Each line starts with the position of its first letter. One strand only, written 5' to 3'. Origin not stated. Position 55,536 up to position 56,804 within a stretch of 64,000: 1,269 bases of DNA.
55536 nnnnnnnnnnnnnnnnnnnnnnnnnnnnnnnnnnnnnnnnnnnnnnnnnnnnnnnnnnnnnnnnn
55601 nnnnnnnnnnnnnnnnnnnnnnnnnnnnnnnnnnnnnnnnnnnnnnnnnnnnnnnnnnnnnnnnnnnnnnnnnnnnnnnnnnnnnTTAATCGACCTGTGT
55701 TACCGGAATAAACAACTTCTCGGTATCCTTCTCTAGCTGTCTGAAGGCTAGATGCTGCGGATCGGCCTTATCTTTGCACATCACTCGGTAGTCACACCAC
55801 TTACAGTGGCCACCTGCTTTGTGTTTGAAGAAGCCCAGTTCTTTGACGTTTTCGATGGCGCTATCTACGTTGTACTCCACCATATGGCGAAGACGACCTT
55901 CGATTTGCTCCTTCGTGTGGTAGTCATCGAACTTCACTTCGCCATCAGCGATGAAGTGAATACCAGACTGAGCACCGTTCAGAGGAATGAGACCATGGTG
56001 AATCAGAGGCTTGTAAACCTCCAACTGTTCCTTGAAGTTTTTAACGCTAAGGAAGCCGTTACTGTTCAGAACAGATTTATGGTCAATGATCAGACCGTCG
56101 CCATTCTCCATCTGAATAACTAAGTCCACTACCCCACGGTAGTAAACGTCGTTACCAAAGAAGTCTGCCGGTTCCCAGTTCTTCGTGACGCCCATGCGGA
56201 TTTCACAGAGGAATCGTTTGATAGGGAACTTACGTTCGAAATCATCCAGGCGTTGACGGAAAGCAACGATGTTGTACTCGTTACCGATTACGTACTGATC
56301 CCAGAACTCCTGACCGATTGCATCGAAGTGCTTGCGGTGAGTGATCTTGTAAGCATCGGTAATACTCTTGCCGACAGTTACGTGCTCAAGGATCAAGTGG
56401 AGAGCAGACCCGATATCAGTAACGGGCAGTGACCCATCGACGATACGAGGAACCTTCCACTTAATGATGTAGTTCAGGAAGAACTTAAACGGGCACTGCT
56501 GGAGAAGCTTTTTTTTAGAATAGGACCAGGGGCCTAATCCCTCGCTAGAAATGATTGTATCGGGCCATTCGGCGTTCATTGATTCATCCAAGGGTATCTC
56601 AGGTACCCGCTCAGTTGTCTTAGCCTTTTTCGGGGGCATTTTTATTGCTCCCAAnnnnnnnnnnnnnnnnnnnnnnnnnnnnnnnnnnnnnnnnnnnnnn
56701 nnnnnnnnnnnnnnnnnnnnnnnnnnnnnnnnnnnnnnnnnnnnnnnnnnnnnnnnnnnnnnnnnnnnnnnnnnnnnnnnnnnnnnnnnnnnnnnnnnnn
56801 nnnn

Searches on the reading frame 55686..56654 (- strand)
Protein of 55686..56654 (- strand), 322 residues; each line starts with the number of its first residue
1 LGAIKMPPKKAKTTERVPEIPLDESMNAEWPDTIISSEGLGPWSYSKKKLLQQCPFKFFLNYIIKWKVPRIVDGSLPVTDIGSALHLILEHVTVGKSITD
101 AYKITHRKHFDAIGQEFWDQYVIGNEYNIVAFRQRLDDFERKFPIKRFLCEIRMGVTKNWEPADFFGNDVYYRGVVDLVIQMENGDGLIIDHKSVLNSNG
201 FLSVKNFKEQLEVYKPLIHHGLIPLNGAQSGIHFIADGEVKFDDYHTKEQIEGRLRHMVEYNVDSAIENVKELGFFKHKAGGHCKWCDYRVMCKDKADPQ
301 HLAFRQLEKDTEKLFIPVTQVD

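Call 8: search_protein_families(library=pfam, proteins=[window:55686-56654:-], max_evalue=0.1)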
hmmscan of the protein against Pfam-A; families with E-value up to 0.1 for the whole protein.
window:55686-56654:- (322 aa): 1 family
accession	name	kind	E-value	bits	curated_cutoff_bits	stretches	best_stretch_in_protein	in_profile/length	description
PF12705.13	PDDEXK_1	-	1.7e-18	67.9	22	1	43-294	2-247/247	PD-(D/E)XK nuclease superfamily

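Call 9: search_protein_families(library=phrogs, proteins=[window:55686-56654:-], max_evalue=0.1)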
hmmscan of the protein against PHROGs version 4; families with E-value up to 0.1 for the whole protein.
window:55686-56654:- (322 aa): 5 families
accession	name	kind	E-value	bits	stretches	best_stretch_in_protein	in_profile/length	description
phrog_69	-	DNA, RNA and nucleotide metabolism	1.4e-11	45.1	1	38-299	85-329/501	exonuclease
phrog_1218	-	DNA, RNA and nucleotide metabolism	3.1e-11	44.1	1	43-215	10-182/364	exonuclease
phrog_8097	-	DNA, RNA and nucleotide metabolism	0.00082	19.2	0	43-215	3-143/598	exonuclease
phrog_1706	-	DNA, RNA and nucleotide metabolism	0.005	17.3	1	168-298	118-247/293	CRISPR/Cas system associated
phrog_1990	-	DNA, RNA and nucleotide metabolism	0.099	13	0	241-300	191-242/290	Cas4-domain exonuclease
